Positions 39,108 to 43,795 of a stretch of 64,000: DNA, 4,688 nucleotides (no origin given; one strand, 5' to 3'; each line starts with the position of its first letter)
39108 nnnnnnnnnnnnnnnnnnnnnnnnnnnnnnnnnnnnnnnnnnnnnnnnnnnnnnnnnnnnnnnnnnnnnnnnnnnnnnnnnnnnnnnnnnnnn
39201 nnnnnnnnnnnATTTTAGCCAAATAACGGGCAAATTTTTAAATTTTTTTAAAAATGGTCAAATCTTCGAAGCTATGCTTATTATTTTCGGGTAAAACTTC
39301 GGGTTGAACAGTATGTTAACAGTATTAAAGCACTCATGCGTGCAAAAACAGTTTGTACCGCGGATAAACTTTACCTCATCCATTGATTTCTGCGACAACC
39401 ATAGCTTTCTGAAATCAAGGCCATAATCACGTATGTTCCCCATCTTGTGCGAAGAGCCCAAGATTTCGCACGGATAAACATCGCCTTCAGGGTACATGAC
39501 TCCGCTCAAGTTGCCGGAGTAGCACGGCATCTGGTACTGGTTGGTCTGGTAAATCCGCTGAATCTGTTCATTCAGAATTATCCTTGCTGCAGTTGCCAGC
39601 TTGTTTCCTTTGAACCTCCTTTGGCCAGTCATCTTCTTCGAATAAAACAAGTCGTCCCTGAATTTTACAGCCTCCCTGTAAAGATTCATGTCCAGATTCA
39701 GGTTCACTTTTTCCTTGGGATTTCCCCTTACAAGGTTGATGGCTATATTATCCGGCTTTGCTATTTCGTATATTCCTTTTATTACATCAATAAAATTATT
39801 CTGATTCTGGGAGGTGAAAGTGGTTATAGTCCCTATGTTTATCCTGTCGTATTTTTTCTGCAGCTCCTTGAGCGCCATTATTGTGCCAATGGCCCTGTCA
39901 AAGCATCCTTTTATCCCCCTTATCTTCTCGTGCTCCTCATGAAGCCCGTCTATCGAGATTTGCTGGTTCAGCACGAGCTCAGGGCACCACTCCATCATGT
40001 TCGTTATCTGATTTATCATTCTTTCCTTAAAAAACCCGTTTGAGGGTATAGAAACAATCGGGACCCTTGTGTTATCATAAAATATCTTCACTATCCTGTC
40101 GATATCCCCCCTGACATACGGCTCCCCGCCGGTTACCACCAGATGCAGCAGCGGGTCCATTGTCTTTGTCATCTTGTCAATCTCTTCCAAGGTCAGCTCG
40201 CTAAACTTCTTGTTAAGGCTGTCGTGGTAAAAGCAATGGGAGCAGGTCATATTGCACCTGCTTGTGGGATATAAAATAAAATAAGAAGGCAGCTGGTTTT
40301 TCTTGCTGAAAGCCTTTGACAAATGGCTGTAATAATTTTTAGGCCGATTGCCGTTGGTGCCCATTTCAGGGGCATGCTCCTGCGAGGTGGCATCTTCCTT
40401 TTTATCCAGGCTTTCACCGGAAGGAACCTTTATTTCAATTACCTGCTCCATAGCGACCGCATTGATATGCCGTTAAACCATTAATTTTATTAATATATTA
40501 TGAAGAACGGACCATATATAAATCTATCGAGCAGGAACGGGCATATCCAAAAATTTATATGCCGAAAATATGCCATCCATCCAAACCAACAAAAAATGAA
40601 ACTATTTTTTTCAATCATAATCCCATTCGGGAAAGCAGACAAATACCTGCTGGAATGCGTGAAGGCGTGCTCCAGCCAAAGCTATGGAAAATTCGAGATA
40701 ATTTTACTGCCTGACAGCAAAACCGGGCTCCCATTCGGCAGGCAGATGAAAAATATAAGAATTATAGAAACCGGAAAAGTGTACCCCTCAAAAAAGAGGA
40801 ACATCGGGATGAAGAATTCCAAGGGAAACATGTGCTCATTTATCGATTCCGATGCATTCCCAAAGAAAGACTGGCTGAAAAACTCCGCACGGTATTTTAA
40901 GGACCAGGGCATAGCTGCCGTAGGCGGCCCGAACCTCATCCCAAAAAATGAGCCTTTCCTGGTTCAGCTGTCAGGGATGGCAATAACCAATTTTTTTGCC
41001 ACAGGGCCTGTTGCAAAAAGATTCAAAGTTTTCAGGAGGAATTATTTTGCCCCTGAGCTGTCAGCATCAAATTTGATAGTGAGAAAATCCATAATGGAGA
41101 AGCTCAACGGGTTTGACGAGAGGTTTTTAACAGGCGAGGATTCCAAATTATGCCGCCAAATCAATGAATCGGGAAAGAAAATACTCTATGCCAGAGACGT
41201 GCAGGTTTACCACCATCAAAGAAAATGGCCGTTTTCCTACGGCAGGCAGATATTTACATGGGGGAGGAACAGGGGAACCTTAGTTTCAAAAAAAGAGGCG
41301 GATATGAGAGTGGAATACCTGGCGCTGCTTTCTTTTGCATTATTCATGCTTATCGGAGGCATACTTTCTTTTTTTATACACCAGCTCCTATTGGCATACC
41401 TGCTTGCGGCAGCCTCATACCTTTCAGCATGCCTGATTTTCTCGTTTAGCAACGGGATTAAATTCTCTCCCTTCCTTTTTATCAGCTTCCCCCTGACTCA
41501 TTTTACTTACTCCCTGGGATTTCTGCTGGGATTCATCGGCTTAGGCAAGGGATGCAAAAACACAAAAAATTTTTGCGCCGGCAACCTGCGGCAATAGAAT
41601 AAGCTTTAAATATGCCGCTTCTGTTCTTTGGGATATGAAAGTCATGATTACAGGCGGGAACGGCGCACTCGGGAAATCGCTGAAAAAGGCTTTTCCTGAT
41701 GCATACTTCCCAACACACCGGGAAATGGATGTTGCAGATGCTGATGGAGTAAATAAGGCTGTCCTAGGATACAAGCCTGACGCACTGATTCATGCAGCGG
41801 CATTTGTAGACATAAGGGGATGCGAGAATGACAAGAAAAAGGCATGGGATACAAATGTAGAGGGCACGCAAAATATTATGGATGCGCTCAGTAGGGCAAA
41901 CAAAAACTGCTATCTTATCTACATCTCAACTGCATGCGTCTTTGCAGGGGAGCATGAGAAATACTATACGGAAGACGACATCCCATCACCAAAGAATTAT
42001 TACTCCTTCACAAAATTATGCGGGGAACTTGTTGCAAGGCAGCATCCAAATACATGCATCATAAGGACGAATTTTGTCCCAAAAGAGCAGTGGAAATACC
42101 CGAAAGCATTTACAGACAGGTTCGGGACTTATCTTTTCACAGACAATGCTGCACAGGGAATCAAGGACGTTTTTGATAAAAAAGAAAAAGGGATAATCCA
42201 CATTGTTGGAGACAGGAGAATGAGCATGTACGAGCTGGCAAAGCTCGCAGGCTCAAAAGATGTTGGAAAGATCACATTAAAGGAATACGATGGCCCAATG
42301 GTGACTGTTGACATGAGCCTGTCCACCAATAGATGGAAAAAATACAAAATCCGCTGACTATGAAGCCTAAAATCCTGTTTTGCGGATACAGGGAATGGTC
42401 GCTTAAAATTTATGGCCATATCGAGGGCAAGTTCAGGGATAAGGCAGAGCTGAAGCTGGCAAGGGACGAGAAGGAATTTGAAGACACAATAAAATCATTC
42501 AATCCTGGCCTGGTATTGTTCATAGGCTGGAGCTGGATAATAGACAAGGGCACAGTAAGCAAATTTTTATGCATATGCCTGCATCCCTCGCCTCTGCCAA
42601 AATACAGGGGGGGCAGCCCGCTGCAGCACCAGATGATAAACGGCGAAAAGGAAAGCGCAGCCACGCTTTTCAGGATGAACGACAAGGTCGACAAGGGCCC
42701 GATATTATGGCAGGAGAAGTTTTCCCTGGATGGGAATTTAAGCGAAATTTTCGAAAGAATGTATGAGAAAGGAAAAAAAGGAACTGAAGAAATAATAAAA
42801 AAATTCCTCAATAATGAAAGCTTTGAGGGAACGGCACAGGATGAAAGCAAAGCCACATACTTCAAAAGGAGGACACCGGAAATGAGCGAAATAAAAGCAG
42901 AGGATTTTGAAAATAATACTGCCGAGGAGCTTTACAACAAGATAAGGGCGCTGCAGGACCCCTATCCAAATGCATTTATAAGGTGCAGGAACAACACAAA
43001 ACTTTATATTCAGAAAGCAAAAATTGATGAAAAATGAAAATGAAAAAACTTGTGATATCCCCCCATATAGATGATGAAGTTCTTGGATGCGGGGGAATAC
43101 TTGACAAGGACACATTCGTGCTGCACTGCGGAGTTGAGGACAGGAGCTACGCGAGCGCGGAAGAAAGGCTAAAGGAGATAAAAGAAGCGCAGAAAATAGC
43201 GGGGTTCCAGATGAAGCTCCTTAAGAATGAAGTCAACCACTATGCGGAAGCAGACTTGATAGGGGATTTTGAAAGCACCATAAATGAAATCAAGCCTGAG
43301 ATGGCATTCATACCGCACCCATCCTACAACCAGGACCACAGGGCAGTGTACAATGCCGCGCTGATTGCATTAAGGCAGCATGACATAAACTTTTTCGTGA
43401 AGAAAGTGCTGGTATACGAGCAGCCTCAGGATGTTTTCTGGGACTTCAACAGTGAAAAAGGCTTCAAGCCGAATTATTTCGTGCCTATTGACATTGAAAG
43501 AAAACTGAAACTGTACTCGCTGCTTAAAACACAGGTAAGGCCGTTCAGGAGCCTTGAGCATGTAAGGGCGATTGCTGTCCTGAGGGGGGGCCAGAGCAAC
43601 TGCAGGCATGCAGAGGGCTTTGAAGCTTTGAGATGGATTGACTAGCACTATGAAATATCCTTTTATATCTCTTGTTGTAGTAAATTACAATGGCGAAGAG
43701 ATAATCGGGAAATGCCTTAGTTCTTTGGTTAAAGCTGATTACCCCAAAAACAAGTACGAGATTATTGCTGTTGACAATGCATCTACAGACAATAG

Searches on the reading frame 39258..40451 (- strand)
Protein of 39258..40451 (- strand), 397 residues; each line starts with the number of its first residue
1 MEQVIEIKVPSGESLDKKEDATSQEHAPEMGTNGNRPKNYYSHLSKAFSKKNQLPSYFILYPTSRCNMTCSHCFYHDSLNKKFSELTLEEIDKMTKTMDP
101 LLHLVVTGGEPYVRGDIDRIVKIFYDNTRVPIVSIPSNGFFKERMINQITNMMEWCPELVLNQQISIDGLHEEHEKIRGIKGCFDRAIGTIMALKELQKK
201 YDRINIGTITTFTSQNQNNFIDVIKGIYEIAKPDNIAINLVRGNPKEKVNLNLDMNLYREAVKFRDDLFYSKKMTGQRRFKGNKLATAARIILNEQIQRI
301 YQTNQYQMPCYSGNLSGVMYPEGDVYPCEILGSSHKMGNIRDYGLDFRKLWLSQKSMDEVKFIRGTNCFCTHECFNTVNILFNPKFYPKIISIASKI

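Call 77: search_protein_families(library=pfam, proteins=[window:39258-40451:-], max_evalue=0.001)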
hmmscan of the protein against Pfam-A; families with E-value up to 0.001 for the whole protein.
window:39258-40451:- (397 aa): 2 families
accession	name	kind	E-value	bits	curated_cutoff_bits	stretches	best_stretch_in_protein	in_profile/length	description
PF04055.27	Radical_SAM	-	8.4e-14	52.5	29.5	1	61-224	2-163/166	Radical SAM superfamily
PF13186.11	SPASM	-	0.00064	20.4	21.5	0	310-362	1-51/67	Iron-sulfur cluster-binding domain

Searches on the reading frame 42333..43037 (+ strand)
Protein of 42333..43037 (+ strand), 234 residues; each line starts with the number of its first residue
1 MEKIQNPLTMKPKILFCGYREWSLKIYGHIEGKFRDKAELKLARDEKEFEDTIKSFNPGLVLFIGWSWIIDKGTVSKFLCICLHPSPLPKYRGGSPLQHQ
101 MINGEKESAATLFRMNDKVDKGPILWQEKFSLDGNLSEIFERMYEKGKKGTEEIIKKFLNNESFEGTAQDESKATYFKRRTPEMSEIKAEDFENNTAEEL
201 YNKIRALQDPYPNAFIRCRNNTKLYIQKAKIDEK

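Call 29: search_protein_families(library=pfam, proteins=[window:42333-43037:+], max_evalue=0.001)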
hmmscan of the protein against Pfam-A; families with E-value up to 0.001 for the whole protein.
window:42333-43037:+ (234 aa): 2 families
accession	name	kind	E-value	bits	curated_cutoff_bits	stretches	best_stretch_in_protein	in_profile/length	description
PF00551.24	Formyl_trans_N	-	8.5e-17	61.9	26.1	1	45-150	67-172/181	Formyl transferase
PF02911.23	Formyl_trans_C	-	6.5e-06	26.7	21.1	1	191-233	10-49/100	Formyl transferase, C-terminal domain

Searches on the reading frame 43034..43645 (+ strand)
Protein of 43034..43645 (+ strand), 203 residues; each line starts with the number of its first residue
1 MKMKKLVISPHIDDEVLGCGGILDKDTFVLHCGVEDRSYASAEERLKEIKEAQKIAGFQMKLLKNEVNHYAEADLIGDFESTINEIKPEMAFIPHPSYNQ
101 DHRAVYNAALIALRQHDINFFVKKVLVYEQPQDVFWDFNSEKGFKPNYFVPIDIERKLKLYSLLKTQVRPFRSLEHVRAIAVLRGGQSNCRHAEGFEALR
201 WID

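Call 29: search_protein_families(library=pfam, proteins=[window:43034-43645:+], max_evalue=0.001)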
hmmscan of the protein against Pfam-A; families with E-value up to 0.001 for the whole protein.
window:43034-43645:+ (203 aa): 1 family
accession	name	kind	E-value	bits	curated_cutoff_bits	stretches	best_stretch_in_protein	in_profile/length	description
PF02585.22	PIG-L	-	1.3e-10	42.3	28.2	1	6-112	1-128/129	GlcNAc-PI de-N-acetylase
